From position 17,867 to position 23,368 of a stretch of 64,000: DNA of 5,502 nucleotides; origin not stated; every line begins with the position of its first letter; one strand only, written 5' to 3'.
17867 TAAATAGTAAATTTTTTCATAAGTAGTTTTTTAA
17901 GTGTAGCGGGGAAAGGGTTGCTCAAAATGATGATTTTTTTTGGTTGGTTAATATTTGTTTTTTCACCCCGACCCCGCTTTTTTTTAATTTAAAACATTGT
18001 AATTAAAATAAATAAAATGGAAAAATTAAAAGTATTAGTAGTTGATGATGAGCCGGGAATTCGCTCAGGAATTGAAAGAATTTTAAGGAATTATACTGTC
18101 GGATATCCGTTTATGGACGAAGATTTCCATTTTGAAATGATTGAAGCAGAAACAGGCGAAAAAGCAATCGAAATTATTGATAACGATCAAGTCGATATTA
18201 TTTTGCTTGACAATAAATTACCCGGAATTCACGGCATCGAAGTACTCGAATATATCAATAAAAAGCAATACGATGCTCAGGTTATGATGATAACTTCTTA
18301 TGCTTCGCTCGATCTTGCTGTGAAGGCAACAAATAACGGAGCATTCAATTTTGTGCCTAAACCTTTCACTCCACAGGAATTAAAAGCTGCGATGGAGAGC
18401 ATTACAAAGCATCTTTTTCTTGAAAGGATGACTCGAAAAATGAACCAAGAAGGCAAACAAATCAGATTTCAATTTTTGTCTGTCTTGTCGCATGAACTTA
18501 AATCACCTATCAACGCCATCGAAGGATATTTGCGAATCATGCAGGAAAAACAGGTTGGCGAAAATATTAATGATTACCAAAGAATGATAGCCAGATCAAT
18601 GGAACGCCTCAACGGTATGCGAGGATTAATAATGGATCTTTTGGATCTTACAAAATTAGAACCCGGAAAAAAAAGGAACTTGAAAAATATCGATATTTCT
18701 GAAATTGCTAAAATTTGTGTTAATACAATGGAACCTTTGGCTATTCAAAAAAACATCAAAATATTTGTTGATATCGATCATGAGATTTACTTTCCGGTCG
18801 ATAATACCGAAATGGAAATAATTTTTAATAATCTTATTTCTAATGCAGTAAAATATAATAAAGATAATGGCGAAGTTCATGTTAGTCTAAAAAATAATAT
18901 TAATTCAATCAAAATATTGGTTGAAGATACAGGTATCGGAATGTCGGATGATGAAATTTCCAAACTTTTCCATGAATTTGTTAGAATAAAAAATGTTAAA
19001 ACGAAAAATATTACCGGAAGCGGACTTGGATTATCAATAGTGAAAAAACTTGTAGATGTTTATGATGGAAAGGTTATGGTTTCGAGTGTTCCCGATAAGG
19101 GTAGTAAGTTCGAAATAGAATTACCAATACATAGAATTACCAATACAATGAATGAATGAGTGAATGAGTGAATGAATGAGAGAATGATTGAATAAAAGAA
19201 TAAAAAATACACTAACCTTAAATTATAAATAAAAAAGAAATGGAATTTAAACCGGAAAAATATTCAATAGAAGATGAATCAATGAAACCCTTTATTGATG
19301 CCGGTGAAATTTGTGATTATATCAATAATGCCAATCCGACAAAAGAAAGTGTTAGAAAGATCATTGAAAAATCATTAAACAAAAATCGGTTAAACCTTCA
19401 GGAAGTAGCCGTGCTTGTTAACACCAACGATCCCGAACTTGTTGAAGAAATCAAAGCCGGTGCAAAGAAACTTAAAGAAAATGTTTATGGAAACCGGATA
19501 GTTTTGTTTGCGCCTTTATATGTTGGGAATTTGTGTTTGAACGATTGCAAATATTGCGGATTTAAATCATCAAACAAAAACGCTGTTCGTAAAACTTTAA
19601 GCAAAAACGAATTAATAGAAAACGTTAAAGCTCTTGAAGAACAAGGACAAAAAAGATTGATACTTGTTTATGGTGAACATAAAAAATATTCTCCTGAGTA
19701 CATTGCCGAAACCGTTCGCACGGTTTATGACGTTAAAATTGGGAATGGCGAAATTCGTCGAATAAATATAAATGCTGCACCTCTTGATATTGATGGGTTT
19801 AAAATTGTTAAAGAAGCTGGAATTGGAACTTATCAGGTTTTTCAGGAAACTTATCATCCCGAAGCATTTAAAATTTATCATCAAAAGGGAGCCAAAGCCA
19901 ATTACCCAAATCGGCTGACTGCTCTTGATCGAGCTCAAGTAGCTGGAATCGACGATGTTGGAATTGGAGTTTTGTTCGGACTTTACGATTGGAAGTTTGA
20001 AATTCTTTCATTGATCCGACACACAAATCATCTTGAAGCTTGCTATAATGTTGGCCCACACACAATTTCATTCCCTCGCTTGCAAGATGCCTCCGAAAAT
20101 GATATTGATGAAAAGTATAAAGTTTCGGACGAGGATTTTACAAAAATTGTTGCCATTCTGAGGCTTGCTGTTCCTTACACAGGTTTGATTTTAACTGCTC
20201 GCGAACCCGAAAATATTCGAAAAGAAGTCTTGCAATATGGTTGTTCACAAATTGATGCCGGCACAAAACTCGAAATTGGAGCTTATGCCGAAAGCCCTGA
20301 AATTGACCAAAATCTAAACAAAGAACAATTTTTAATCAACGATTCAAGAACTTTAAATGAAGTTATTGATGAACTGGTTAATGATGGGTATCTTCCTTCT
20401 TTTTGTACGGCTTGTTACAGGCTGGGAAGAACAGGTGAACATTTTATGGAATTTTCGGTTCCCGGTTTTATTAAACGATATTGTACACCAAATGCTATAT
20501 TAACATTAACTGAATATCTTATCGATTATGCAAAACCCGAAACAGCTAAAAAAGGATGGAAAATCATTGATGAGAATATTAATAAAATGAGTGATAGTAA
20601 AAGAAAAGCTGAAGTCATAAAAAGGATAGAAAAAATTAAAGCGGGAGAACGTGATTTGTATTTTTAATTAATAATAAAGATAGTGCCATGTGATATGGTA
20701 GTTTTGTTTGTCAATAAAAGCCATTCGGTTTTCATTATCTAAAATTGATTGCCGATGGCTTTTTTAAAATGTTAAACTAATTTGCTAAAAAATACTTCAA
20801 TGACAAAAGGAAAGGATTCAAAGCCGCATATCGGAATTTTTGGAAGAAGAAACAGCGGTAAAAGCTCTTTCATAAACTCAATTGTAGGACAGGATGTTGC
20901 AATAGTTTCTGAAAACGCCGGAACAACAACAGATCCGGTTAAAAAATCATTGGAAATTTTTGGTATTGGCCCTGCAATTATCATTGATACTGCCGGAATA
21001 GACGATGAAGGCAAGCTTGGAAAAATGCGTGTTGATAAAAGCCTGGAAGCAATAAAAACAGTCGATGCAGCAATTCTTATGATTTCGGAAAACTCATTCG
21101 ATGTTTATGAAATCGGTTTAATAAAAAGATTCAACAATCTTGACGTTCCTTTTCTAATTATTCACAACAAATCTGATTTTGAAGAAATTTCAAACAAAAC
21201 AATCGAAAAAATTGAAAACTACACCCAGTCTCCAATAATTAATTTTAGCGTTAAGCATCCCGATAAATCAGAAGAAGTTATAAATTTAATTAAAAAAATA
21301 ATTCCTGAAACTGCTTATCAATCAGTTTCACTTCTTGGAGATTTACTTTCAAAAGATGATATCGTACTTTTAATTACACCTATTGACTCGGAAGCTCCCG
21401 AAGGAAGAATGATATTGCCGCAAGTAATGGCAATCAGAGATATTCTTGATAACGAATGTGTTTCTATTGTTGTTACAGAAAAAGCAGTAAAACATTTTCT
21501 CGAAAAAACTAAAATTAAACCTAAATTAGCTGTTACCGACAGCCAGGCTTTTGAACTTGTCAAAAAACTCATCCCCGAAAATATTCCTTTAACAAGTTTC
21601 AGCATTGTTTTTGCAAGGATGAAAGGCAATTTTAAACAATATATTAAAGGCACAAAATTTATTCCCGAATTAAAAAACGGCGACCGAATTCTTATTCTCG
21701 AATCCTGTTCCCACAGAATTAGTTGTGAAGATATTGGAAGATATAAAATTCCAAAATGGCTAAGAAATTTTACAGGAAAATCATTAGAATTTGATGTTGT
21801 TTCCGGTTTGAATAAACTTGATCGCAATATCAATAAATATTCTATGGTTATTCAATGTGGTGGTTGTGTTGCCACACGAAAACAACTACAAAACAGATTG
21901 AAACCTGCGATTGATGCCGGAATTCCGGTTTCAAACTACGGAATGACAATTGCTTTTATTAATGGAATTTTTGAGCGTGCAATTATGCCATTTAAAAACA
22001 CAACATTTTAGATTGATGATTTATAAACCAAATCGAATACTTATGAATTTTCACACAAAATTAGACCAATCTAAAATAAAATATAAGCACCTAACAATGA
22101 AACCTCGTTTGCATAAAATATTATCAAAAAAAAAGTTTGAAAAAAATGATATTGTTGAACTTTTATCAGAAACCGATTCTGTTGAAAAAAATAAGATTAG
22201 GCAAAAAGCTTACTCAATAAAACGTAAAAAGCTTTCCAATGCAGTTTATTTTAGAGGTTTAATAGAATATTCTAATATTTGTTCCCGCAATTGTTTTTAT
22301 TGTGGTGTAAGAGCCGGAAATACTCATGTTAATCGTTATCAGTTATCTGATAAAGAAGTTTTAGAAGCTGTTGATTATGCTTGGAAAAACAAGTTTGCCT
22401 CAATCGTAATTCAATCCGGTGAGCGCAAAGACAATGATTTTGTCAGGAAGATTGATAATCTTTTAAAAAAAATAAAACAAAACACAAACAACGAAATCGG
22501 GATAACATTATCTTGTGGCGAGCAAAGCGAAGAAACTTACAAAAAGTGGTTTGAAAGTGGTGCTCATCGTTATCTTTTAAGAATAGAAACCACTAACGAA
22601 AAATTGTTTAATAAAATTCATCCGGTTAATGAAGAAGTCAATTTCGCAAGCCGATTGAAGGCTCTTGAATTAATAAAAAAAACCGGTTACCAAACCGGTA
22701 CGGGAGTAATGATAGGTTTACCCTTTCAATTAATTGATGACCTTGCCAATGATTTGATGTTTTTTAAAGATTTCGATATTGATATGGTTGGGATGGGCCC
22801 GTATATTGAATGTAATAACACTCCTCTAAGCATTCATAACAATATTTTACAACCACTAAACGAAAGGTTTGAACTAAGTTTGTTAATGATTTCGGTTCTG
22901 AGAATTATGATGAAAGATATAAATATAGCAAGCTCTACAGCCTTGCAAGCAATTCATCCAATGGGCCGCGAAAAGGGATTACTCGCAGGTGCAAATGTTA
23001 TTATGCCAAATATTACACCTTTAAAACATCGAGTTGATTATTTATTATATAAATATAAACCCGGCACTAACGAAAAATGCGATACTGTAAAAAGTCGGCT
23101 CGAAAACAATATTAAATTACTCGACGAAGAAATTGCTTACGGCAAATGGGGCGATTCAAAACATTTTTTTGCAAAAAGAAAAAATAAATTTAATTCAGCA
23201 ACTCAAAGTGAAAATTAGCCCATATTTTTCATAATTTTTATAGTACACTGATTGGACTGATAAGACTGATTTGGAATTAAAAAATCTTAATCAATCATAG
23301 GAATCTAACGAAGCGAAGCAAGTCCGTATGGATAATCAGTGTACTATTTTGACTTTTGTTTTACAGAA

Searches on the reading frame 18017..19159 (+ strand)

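Call 6: search_protein_families(library=pfam, proteins=[window:18017-19159:+], max_evalue=0.01)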
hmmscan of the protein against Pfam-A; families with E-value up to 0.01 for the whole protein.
window:18017-19159:+ (380 aa): 7 families
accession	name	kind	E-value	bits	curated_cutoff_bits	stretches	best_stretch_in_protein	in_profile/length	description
PF00072.30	Response_reg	-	3.4e-25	88.8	30.2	1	6-126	1-110/111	Response regulator receiver domain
PF02518.31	HATPase_c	-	5.7e-25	88.4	26.4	1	262-371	2-109/111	Histidine kinase-, DNA gyrase B-, and HSP90-like ATPase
PF00512.31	HisKA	-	3.6e-12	46.6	26.9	1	152-217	4-66/66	His Kinase A (phospho-acceptor) domain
PF13581.12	HATPase_c_2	-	1.7e-05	25.2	27.4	1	264-349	30-112/127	Histidine kinase-like ATPase domain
PF14501.12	HATPase_c_5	-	0.00037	20.8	22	1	265-356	5-89/102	GHKL domain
PF20274.4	cREC_REC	-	0.00053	21.1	27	1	40-88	14-65/88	Cyclic-phosphate processing Receiver domain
PF13589.12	HATPase_c_3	-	0.00053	20.5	25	1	267-338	4-76/137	Histidine kinase-, DNA gyrase B-, and HSP90-like ATPase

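Call 42: search_protein_families(library=ncbifam, proteins=[window:18017-19159:+], max_evalue=0.00001)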
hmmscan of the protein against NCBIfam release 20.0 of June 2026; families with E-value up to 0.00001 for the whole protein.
window:18017-19159:+ (380 aa): 151 families (the best 25 are shown)
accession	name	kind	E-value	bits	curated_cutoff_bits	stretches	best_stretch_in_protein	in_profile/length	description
NF046044.1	PnpS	equivalog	3.7e-54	184.2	400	1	147-370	167-390/390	two-component system histidine kinase PnpS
NF041947.1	LuxQ_Vibrio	equivalog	6.9e-52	176.4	1200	2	138-377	460-702/843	quorum-sensing autoinducer 2 sensor kinase/phosphatase LuxQ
TIGR02966.1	phoR_proteo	equivalog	7.4e-51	173.1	334.2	1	133-368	98-332/333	phosphate regulon sensor histidine kinase PhoR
NF047874.1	MASE3_PAS_HK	subfamily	1.4e-49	169.5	560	1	128-375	374-629/655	MASE3 domain-containing sensor histidine kinase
TIGR02956.1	TMAO_torS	equivalog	3.5e-49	167.7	676.5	1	140-374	454-685/967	TMAO reductase system sensor histidine kinase/response regulator TorS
NF041832.1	near_NosP_CTERM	subfamily_domain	3.4e-48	164.6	400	2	151-376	8-230/370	NahK/ErcS family hybrid sensor histidine kinase/response regulator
NF008318.0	PRK11107.1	equivalog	7.6e-45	153.3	890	2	138-378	281-525/920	two-component sensor histidine kinase BarA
NF047465.1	hybrid_HK_LvrA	exception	2.3e-42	145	1200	2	145-373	197-424/819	hybrid histidine kinase/response regulator LvrA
NF008099.0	PRK10841.1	equivalog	2.6e-42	144.6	920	2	137-377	458-696/949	two-component system sensor histidine kinase RcsC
NF008302.0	PRK11091.1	equivalog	3.9e-42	144.4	838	2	150-377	283-511/779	aerobic respiration two-component sensor histidine kinase ArcB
NF033092.0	HK_WalK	equivalog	2.3e-41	142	725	1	147-371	369-594/594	cell wall metabolism sensor histidine kinase WalK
NF041735.1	hist_kin_RppB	equivalog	7.8e-39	133.7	400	1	148-370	215-438/438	two-component system sensor histidine kinase RppB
NF041880.1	EPS_EpsF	equivalog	3.3e-38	131.4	900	2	151-370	275-492/492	response regulator EpsF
NF011874.0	PRK15347.1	equivalog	4.4e-38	130.9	852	2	150-377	398-620/921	two component system sensor kinase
NF008235.0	PRK11006.1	equivalog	2.6e-37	128.7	390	1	129-376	184-428/431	phosphate regulon sensor histidine kinase PhoR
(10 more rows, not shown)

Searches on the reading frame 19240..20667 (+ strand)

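Call 6: search_protein_families(library=pfam, proteins=[window:19240-20667:+], max_evalue=0.01)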
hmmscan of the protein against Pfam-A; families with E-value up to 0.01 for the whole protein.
window:19240-20667:+ (475 aa): 3 families
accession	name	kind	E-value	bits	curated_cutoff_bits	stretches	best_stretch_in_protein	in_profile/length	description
PF06968.18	BATS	-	4.6e-16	59.2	22.2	1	277-384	1-87/88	Biotin and Thiamin Synthesis associated domain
PF04055.27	Radical_SAM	-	1.4e-15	58.3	29.5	1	95-248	3-154/166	Radical SAM superfamily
PF17716.6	RIMC1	-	0.0013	18.4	25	1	25-138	108-225/256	RAB7A-interacting MON1-CCZ1 complex subunit 1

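Call 42: search_protein_families(library=ncbifam, proteins=[window:19240-20667:+], max_evalue=0.00001)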
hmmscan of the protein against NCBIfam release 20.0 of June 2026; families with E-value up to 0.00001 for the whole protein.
window:19240-20667:+ (475 aa): 16 families
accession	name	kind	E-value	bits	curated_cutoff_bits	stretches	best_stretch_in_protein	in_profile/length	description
TIGR03955.1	rSAM_HydG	equivalog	3.1e-150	500.7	312.15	1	10-475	3-470/470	[FeFe] hydrogenase H-cluster radical SAM maturase HydG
TIGR02351.2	thiH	equivalog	4.6e-85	285.9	380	1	35-387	19-359/364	2-iminoacetate synthase ThiH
TIGR04158.1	rSAM_MIA_synth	equivalog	5.9e-26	91.1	400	1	77-376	48-351/368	3-methyl-2-indolic acid synthase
TIGR03910.1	pyrrolys_PylB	equivalog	1.1e-24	87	348.2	1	36-313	3-270/347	methylornithine synthase PylB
TIGR03956.1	rSAM_HydE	equivalog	3.3e-21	75.9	254.6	1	42-312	2-260/340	[FeFe] hydrogenase H-cluster radical SAM maturase HydE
TIGR00433.2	bioB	equivalog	7.1e-14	51.8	225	1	52-326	4-269/307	biotin synthase BioB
NF005609.0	PRK07360.1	equivalog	6.1e-12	45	426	1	34-171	4-138/374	7,8-didemethyl-8-hydroxy-5-deazariboflavin synthase subunit CofH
TIGR03700.1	mena_SCO4494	equivalog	4e-11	42.4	434.55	1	41-163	1-122/351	aminofutalosine synthase MqnE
NF006276.0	PRK08444.1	equivalog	7.4e-10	38.4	560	1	40-163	2-123/353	aminofutalosine synthase MqnE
TIGR00423.1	TIGR00423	subfamily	3.1e-09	36.5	260.25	1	96-164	12-80/310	CofH family radical SAM protein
TIGR03699.1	menaquin_MqnC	equivalog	3.2e-09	36.1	428.1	1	50-162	2-114/342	cyclic dehypoxanthinyl futalosine synthase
TIGR03551.1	F420_cofH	equivalog_domain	3.9e-09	35.8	374.1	1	57-164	7-114/345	5-amino-6-(D-ribitylamino)uracil--L-tyrosine 4-hydroxyphenyl transferase CofH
NF004884.0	PRK06245.1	equivalog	5.6e-08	32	209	1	95-311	21-242/340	7,8-didemethyl-8-hydroxy-5-deazariboflavin synthase subunit CofG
TIGR03550.1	F420_cofG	equivalog_domain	2.7e-07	30.1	213.35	1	90-151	7-66/322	7,8-didemethyl-8-hydroxy-5-deazariboflavin synthase CofG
NF006308.0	PRK08508.1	equivalog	1.7e-06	27.5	377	1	99-345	17-254/279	biotin synthase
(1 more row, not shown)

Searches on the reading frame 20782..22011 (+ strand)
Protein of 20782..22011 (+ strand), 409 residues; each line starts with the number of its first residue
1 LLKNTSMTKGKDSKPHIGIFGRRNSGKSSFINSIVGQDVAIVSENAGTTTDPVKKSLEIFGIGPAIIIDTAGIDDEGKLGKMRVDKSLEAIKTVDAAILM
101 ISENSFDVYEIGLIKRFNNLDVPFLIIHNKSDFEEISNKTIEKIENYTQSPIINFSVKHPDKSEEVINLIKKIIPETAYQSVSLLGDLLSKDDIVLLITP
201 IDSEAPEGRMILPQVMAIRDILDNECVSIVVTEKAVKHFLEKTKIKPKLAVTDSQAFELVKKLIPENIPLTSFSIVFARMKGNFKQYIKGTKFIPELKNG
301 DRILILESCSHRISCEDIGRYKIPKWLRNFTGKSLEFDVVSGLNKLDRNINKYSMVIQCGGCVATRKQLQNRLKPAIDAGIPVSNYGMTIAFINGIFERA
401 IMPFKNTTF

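Call 6: search_protein_families(library=pfam, proteins=[window:20782-22011:+], max_evalue=0.01)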
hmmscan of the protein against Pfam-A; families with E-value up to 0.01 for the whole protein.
window:20782-22011:+ (409 aa): 7 families
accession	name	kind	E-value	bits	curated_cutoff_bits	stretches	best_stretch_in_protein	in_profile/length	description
PF18133.7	HydF_tetramer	-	3.6e-43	146.6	22.6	1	286-403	2-118/118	Hydrogen maturase F tetramerization domain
PF18128.7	HydF_dimer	-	4.6e-38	129.7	23.4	1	184-282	1-99/99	Hydrogen maturase F dimerization domain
PF01926.29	MMR_HSR1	-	1.5e-18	67.4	21.9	1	16-130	1-113/113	50S ribosome-binding GTPase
PF00350.29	Dynamin_N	-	3.7e-06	27.5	27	1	17-49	1-33/168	Dynamin family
PF02421.24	FeoB_N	-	0.0018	18.2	27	1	17-166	3-152/156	Ferrous iron transport protein B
PF09547.16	SpoIVA_ATPase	-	0.0042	16.9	26.6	0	90-175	149-234/237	Stage IV sporulation protein A, ATPase domain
PF04548.22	AIG1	-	0.0077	16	27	0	19-77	5-63/212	AIG1 family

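Call 42: search_protein_families(library=ncbifam, proteins=[window:20782-22011:+], max_evalue=0.00001)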
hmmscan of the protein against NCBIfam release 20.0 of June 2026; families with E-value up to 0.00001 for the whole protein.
window:20782-22011:+ (409 aa): 12 families
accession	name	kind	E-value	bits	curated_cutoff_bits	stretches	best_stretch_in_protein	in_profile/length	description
TIGR03918.1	GTP_HydF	equivalog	2.4e-143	477.7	325.55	1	12-401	5-392/392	[FeFe] hydrogenase H-cluster maturation GTPase HydF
TIGR03594.1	GTPase_EngA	equivalog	1.8e-24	86.5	306.7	1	11-175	172-347/432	ribosome biogenesis GTPase Der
TIGR00450.1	mnmE_trmE_thdF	equivalog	1.1e-22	80.8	252.6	1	16-177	211-366/446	tRNA uridine-5-carboxymethylaminomethyl(34) synthesis GTPase MnmE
NF003661.0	PRK05291.1-3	equivalog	5.2e-21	75.5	380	1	16-178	218-374/448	tRNA uridine-5-carboxymethylaminomethyl(34) synthesis GTPase MnmE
TIGR00231.1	small_GTP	domain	5.2e-21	75.1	42.5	1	14-171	3-163/164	GTP-binding protein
NF000908.1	PRK00089.1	equivalog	5.4e-21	75.1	237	1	17-178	6-171/291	GTPase Era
TIGR00436.1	era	equivalog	1.5e-16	60.6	116.25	1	17-179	3-168/270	GTPase Era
NF002828.0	PRK03003.1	equivalog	6.5e-11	41.5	631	1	9-180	35-206/477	ribosome biogenesis GTPase Der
NF007071.0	PRK09518.1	equivalog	3.3e-09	35.8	953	1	12-75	442-504/706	bifunctional cytidylate kinase/GTPase Der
TIGR03598.1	GTPase_YsxC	equivalog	1e-07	31.9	124.45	1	11-159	15-174/186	ribosome biogenesis GTP-binding protein YihA/YsxC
TIGR03596.1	GTPase_YlqF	equivalog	1.4e-06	27.9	208.2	0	15-99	119-198/276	ribosome biogenesis GTPase YlqF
TIGR03156.1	GTP_HflX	equivalog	3.8e-06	26.1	216.75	0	8-172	183-349/351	GTPase HflX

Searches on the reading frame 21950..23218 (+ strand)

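Call 24: search_protein_families(library=pfam, proteins=[window:21950-23218:+], max_evalue=0.001)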
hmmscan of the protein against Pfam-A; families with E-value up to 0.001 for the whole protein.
window:21950-23218:+ (422 aa): 1 family
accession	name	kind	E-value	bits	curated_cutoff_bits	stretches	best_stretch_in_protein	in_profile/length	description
PF04055.27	Radical_SAM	-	4.6e-19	69.6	29.5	1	105-269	1-163/166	Radical SAM superfamily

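Call 42: search_protein_families(library=ncbifam, proteins=[window:21950-23218:+], max_evalue=0.00001)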
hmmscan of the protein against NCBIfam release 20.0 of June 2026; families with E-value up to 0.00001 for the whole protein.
window:21950-23218:+ (422 aa): 19 families
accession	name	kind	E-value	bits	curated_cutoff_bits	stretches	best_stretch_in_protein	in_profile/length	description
TIGR03956.1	rSAM_HydE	equivalog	2.5e-96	322.9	254.6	1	55-397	3-335/340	[FeFe] hydrogenase H-cluster radical SAM maturase HydE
TIGR03910.1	pyrrolys_PylB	equivalog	8.9e-35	120.2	348.2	1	53-357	8-302/347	methylornithine synthase PylB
TIGR02351.2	thiH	equivalog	1.2e-23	83.8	380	1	39-258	10-227/364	2-iminoacetate synthase ThiH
TIGR00433.2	bioB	equivalog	2e-21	76.5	225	1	63-352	3-282/307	biotin synthase BioB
TIGR03957.1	rSAM_HmdB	equivalog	1.8e-18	66.8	320.9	1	64-352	2-279/317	5,10-methenyltetrahydromethanopterin hydrogenase cofactor biosynthesis protein HmdB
TIGR03955.1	rSAM_HydG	equivalog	8.1e-15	54.2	312.15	1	54-285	38-271/470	[FeFe] hydrogenase H-cluster radical SAM maturase HydG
NF005609.0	PRK07360.1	equivalog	6.3e-13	48.2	426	1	50-180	8-140/374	7,8-didemethyl-8-hydroxy-5-deazariboflavin synthase subunit CofH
TIGR03551.1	F420_cofH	equivalog_domain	1.4e-11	43.9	374.1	1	65-180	3-117/345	5-amino-6-(D-ribitylamino)uracil--L-tyrosine 4-hydroxyphenyl transferase CofH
TIGR03700.1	mena_SCO4494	equivalog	2.3e-11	43.3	434.55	1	55-179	3-125/351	aminofutalosine synthase MqnE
TIGR03699.1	menaquin_MqnC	equivalog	2.8e-11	42.9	428.1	1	62-180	2-119/342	cyclic dehypoxanthinyl futalosine synthase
TIGR00423.1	TIGR00423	subfamily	1.7e-09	37.4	260.25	1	105-181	9-84/310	CofH family radical SAM protein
NF053743.1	LipS2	equivalog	1.9e-08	34.1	270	1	108-257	30-176/292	LipS2 family lipoyl synthase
NF006276.0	PRK08444.1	equivalog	2.1e-08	33.6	560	1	54-180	4-127/353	aminofutalosine synthase MqnE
NF004019.1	PRK05481.1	subfamily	4.8e-08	32.6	203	1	109-297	55-239/286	lipoyl synthase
NF006687.0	PRK09234.1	equivalog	1.1e-07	30.4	1018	1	61-177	490-606/849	bifunctional FO biosynthesis protein CofGH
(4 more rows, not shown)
